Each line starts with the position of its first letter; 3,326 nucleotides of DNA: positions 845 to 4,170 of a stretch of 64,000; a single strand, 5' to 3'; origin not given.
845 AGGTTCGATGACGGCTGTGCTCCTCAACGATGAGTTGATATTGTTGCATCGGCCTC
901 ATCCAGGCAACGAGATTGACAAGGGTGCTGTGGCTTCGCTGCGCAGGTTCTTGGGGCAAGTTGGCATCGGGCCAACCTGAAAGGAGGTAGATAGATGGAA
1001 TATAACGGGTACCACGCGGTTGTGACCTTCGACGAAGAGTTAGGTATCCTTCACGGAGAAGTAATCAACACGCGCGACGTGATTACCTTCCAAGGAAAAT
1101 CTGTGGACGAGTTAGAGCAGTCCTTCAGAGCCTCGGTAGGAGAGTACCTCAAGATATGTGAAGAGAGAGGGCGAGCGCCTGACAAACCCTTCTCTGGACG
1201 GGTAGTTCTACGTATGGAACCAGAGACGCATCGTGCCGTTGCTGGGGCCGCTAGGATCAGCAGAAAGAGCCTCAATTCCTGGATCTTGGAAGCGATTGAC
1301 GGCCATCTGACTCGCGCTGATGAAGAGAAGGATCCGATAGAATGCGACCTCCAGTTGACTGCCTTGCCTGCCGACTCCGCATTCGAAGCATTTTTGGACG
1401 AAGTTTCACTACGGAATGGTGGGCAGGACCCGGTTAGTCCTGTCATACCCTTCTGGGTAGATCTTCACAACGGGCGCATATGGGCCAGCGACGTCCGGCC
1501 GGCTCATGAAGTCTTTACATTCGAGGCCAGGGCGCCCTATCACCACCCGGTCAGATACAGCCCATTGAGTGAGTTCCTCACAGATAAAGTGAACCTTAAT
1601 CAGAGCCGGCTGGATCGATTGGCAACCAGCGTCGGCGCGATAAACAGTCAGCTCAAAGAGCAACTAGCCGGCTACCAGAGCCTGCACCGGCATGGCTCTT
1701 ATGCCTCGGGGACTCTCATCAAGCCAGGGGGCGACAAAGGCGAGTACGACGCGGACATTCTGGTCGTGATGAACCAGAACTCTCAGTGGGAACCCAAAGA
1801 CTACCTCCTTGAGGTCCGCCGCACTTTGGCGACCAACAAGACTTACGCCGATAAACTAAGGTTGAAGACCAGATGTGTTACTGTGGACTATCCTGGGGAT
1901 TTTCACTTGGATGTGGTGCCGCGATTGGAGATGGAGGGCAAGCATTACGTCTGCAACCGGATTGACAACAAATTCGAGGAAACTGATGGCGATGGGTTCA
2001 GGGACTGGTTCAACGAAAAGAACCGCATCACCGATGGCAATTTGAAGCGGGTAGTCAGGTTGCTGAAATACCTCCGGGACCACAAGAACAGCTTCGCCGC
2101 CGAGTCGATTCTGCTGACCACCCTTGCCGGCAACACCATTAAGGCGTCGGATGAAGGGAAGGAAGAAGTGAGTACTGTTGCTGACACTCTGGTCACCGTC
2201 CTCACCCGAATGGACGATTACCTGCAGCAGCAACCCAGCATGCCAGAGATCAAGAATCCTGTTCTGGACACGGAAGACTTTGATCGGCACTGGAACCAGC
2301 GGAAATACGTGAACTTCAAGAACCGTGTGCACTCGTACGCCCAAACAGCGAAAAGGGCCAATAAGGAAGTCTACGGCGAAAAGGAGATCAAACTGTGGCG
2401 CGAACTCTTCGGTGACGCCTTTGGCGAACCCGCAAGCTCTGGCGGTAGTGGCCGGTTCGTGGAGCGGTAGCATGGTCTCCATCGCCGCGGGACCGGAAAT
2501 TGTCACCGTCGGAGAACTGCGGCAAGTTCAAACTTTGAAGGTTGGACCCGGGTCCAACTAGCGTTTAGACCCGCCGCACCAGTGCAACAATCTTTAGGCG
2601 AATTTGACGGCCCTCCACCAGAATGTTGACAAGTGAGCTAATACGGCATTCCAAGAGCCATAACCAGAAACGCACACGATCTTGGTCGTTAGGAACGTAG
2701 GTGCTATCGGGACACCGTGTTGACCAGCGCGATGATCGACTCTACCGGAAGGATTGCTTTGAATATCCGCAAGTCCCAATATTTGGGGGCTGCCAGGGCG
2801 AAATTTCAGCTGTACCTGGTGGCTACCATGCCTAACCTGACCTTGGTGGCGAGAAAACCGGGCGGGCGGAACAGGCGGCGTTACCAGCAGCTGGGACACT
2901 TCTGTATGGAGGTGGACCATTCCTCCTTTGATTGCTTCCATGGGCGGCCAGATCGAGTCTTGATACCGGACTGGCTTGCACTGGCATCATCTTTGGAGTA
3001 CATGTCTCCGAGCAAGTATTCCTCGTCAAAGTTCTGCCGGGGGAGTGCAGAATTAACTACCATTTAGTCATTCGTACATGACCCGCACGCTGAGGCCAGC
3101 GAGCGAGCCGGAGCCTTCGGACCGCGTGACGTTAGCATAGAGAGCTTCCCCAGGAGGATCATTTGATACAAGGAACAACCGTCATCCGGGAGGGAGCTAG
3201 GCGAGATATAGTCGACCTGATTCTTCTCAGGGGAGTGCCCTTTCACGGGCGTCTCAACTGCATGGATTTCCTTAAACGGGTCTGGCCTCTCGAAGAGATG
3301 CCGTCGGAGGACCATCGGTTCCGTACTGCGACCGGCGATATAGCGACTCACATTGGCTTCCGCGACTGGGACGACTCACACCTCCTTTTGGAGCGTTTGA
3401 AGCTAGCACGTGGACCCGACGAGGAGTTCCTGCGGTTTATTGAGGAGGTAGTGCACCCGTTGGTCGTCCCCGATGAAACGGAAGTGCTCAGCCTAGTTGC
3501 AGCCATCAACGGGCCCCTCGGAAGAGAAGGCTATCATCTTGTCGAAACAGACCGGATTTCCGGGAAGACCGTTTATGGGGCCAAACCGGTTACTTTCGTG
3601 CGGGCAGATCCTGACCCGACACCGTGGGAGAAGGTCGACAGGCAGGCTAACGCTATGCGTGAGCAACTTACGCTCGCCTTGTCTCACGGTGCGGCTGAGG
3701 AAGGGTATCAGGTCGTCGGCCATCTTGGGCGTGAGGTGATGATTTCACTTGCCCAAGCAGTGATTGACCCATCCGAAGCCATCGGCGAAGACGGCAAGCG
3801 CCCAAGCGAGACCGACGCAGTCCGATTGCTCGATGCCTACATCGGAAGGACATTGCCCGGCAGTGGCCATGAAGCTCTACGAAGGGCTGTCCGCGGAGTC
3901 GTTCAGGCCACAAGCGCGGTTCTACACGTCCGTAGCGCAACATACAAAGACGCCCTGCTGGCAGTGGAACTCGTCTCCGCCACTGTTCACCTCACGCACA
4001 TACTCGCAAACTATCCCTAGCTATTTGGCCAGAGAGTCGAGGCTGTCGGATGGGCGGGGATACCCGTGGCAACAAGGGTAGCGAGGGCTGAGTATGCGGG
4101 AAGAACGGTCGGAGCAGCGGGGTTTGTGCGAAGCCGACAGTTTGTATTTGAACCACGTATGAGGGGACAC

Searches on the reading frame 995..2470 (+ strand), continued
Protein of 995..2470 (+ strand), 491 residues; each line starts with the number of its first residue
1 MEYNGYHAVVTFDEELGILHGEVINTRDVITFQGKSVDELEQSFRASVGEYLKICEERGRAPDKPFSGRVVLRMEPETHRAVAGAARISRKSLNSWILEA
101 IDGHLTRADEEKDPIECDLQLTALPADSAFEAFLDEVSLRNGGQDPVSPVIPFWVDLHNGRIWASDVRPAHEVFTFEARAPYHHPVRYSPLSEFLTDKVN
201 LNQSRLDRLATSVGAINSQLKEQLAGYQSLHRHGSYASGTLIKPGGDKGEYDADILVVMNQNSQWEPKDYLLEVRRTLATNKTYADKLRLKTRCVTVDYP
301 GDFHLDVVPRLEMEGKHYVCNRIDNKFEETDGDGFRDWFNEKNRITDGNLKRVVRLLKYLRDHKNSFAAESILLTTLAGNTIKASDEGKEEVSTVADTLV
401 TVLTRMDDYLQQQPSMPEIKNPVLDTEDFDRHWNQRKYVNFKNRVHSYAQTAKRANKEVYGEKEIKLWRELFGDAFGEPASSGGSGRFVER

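Call 28: search_solved_structures(query=window:995-2470:+, max_evalue=0.01, show_alignments=2)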
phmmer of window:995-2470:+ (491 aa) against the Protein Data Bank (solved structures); distinct sequences matched with E-value up to 0.01: 11.
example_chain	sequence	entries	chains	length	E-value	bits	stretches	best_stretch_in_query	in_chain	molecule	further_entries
9sa4_A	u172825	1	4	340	9.5e-13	50.8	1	233-488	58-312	CD-NTase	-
9sa5_A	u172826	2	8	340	3.8e-12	48.8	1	233-488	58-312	CD-NTase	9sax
8hsb_A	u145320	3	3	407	1.2e-11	47.3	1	203-342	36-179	CdnG | SmCdnG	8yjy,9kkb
7ljo_A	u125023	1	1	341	2.8e-09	39.4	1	228-476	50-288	CD-NTase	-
9woo_A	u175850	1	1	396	1.3e-07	33.9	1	350-448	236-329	Cyclic GMP-AMP synthase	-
7ljl_A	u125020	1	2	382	2.8e-07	32.8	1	325-485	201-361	Cyclic AMP-AMP-GMP synthase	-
7d48_A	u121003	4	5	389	3e-07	32.7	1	325-485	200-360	Cyclic AMP-AMP-GMP synthase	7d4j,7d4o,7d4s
7to3_C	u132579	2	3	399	3.2e-07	32.6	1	325-485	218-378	Cyclic AMP-AMP-GMP synthase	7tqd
7d4u_A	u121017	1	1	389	6.8e-06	28.2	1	325-485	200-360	Cyclic AMP-AMP-GMP synthase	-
6p80_A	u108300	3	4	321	4.2e-05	25.6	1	186-360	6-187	E. coli MS115-1 NucC | E. coli MS115-1 CdnC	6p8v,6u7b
7ljm_A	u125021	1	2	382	0.00022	23.3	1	321-485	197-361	CD-NTase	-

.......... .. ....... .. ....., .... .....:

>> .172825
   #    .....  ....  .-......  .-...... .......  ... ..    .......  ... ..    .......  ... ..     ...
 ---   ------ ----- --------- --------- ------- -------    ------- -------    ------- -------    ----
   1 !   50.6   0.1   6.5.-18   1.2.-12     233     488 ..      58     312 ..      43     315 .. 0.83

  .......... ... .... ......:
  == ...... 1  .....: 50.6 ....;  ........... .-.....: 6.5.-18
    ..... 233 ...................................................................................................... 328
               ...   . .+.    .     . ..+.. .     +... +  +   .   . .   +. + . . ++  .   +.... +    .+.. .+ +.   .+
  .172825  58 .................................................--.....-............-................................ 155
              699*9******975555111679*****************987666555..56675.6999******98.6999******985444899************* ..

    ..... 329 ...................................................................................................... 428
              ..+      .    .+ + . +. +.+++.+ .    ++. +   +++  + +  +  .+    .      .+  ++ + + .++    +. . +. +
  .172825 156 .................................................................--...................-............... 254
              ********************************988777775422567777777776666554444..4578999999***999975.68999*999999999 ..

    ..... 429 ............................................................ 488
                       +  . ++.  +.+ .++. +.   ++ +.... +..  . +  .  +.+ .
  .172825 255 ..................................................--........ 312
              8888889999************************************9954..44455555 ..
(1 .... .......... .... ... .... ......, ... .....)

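Call 36: search_protein_representatives(protein=window:995-2470:+)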
Query: 491 residues. Proteins with E-value up to 0.001 (for the whole library): 5723; up to 1e-10: 2122; up to 1e-30: 211. The best 150 are listed.
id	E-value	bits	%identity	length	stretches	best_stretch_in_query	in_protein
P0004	3.8e-244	827.2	77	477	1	1-477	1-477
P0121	1.7e-132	459.0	69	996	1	186-481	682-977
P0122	8.0e-109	380.9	59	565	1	192-486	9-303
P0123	7.0e-106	371.2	58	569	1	192-487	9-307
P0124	6.0e-100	351.6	67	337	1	259-485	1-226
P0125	2.4e-91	323.3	61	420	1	259-486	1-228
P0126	1.0e-88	314.6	71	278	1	191-389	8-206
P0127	9.2e-85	301.6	49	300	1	192-476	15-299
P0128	1.1e-81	291.4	49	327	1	192-480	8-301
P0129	3.5e-81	289.8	70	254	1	191-374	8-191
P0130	1.1e-80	288.1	46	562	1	191-481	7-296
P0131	2.3e-80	287.1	48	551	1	192-484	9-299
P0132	2.0e-79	284.0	55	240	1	248-478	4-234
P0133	7.2e-79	282.1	49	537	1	191-486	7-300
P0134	1.3e-78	281.3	82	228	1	231-384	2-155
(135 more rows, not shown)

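Call 54: predict_structure(alignment_id=A2)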
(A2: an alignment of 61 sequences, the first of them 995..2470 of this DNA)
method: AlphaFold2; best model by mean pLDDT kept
length: 491 residues; sequences in the alignment: 61
mean_pLDDT: 70.5   pTM: 0.62
mean pLDDT of the five models: 70.5, 64.2, 62.9, 59.9, 50.6
residues with pLDDT >= 90: 186; 70-90: 99; 50-70: 61; < 50: 145
segments of 3 or more residues with pLDDT < 50: 62-188, 480-491
pLDDT, mean of each block of 10 residues (from residue 1): 62 50 54 65 70 66 34 36 41 41 32 25 32 46 37 33 33 27 42 81 86 95 97 92 73 94 94 97 91 93 92 93 93 94 93 94 80 94 94 92 97 90 88 81 95 83 83 75 29 23
secondary structure, 60 per line:
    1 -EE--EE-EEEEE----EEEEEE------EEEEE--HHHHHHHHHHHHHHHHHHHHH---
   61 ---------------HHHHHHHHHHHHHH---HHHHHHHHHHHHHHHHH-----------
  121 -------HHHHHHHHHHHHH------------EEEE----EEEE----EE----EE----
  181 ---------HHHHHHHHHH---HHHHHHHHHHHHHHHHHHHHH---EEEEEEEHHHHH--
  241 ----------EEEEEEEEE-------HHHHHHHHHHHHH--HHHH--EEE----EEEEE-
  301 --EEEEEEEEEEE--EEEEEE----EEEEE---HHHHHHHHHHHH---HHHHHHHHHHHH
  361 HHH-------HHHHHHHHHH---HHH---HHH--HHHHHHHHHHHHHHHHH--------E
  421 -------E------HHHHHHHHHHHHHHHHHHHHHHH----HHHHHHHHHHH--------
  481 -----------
elements in order: E9-13 E18-23 E30-34 H37-57 H76-89 H93-109 H128-140 E153-156 E161-164 H190-199 H203-223 E227-233 H234-238 E251-259 H267-279 H282-285 E288-290 E295-299 E303-313 E316-321 E326-330 H334-345 H349-363 H371-380 H395-411 H435-457 H462-472

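Call 57: fold_search(model_id=the predicted structure, library=pdb)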
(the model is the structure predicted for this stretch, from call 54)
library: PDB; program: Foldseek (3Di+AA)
matches with E <= 10: 646; with E <= 0.001: 168
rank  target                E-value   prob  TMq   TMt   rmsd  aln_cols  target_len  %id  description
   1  7d4j                  1.6e-16  1.00  0.53  0.74   2.6       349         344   20  ddATP complex of cyclic trinucleotide synthase CdnD (released 2021-03-17)
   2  7ljo                  5.8e-16  1.00  0.50  0.81   3.3       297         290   20  Structure of the Bacteroides fragilis CD-NTase CdnB in complex with ADP (released 2021-06-02)
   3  6p8v_G                7.2e-16  1.00  0.47  0.69   4.5       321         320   17  Structure of E. coli MS115-1 HORMA:CdnC:Trip13 complex (released 2019-12-25)
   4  6u7b_A                8.0e-16  1.00  0.46  0.68   5.2       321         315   17  Structure of E. coli MS115-1 CdnC:HORMA-deltaN complex (released 2019-12-25)
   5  6p80                  1.1e-15  1.00  0.48  0.70   4.4       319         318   18  Structure of E. coli MS115-1 CdnC + ATP (released 2019-12-25)
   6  7d48                  1.2e-15  1.00  0.52  0.71   4.9       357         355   20  apo-form cyclic trinucleotide synthase CdnD (released 2021-03-17)
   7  7ljl_A                1.9e-15  1.00  0.53  0.73   2.7       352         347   20  Structure of the Enterobacter cloacae CD-NTase CdnD in complex with ATP (released 2021-06-02)
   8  7d4u                  2.7e-15  1.00  0.53  0.74   2.6       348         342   19  ATP complex with double mutant cyclic trinucleotide synthase CdnD (released 2021-03-17)
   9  7ljl_B                5.5e-15  1.00  0.53  0.73   3.6       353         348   20  Structure of the Enterobacter cloacae CD-NTase CdnD in complex with ATP (released 2021-06-02)
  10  7to3_C                5.5e-15  1.00  0.52  0.70   4.9       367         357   20  Structure of Enterobacter cloacae Cap2-CdnD02 2:2 complex (released 2023-01-11)
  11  7d4s                  6.5e-15  1.00  0.53  0.74   2.6       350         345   20  apo-form cyclic trinucleotide synthase CdnD (released 2021-03-17)
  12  7d4o_B                1.2e-14  1.00  0.53  0.73   2.6       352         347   20  cyclic trinucleotide synthase CdnD in complex with ATP and ADP (released 2021-03-17)
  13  8hsb_A                1.4e-14  1.00  0.49  0.63   4.3       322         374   19  Cryo-EM Structure of CdnG-E2 complex from Serratia marcescens (UltrAuFoil) (released 2024-05-01)
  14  7d4o_A                2.4e-14  1.00  0.53  0.74   2.6       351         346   20  cyclic trinucleotide synthase CdnD in complex with ATP and ADP (released 2021-03-17)
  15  6p82_B                3.2e-14  1.00  0.47  0.72   4.0       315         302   17  Structure of P. aeruginosa ATCC27853 CdnD, Apo form 1 (released 2019-12-25)
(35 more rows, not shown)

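Call 68: find_related_loci(query=window:995-2470:+, collection=viral_contigs, flank=6000)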
Query window:995-2470:+ (491 aa) in viral_contigs; peptide patterns used: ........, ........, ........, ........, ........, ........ (x = any residue, [..] = any of these).
3 stretches matched a pattern, but none encodes a relative of the query by tblastn (E <= 1e-3).

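Call 91: find_encoding_contigs(protein=P0004, flank=8000, max_places=2)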
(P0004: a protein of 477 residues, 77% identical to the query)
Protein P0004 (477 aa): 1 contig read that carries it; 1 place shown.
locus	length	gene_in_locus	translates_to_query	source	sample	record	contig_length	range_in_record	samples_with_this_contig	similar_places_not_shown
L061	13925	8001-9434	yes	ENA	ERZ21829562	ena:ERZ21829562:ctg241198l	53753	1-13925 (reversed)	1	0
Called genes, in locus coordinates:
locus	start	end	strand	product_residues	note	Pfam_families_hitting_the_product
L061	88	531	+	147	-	-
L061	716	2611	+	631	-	PF12762:DDE_Tnp_IS1595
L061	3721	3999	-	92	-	-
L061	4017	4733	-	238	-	PF05598:DUF772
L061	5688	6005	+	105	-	PF00578:AhpC-TSA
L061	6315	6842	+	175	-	PF04978:MST, PF12867:DinB_2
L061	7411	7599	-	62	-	PF01695:IstB_IS21 (weak)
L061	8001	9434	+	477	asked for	PF05534:HicB, PF18144:SMODS, PF21654:DncV-like_NTFase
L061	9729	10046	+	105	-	PF12844:HTH_19 (weak), PF13560:HTH_31 (weak), PF01381:HTH_3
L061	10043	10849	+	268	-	-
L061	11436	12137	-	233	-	PF02452:PemK_toxin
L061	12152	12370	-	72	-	-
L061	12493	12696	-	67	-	-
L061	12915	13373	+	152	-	-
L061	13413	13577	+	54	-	PF18930:DUF5679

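Call 92: find_encoding_contigs(protein=P0006, flank=8000, max_places=2)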
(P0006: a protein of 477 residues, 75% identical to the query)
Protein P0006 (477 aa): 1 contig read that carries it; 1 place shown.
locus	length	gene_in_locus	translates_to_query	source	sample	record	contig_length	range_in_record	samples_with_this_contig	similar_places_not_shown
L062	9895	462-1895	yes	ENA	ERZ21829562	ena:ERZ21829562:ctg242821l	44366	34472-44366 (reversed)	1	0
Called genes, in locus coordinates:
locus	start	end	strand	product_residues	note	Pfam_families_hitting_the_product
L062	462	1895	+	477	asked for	PF05534:HicB, PF18144:SMODS, PF21654:DncV-like_NTFase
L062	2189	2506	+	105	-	PF12844:HTH_19, PF13560:HTH_31 (weak), PF01381:HTH_3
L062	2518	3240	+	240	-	PF06114:Peptidase_M78 (faint)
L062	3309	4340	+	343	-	PF01734:Patatin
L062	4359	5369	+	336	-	PF18144:SMODS, PF21654:DncV-like_NTFase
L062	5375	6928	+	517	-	PF00899:ThiF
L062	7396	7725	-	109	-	PF00239:Resolvase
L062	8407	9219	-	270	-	PF00248:Aldo_ket_red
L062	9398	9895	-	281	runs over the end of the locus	PF00561:Abhydrolase_1, PF12146:Hydrolase_4, PF12697:Abhydrolase_6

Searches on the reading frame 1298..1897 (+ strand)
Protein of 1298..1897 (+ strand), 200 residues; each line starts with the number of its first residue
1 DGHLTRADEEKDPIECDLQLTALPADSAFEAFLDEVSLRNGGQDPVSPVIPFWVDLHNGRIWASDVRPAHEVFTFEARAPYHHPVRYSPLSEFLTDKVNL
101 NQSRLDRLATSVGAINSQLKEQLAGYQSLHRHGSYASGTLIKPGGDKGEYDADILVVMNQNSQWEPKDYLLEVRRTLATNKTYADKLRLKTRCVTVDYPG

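Call 70: find_related_loci(query=window:1298-1897:+, collection=metagenome_contigs, flank=8000)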
Query window:1298-1897:+ (200 aa) in metagenome_contigs; peptide patterns used: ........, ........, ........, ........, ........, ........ (x = any residue, [..] = any of these).
99 stretches matched a pattern, but none encodes a relative of the query by tblastn (E <= 1e-3).

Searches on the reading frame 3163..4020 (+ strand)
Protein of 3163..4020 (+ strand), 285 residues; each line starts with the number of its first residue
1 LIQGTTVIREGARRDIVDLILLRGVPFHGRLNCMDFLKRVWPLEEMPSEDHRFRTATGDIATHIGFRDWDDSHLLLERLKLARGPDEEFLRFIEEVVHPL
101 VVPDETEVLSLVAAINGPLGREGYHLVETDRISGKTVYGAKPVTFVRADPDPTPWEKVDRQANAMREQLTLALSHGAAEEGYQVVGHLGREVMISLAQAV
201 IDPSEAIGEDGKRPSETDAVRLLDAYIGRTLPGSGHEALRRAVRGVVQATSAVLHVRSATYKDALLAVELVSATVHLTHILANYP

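Call 3: search_protein_families(library=pfam, proteins=[window:3163-4020:+], max_evalue=0.1)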
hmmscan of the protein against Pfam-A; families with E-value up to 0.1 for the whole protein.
window:3163-4020:+ (285 aa): 1 family
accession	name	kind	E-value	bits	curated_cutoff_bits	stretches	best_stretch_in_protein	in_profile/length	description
PF18860.6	AbiJ_NTD3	-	6.4e-41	140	32.5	1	8-143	2-138/167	AbiJ N-terminal domain 3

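Call 5: search_protein_families(library=ncbifam, proteins=[window:3163-4020:+], max_evalue=0.01)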
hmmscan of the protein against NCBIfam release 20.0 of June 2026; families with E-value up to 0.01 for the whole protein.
window:3163-4020:+ (285 aa): 0 families

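Call 6: search_protein_families(library=padloc, proteins=[window:3163-4020:+], max_evalue=0.01)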
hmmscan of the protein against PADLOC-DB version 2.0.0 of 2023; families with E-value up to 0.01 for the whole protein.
window:3163-4020:+ (285 aa): 1 family
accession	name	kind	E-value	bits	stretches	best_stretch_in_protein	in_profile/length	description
PDLC04240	PDC-M01A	-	1.5e-07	28.4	1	33-127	34-130/639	-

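Call 48: search_protein_families(library=phrogs, proteins=[window:3163-4020:+], max_evalue=0.01)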
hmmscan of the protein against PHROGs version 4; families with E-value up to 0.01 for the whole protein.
window:3163-4020:+ (285 aa): 0 families
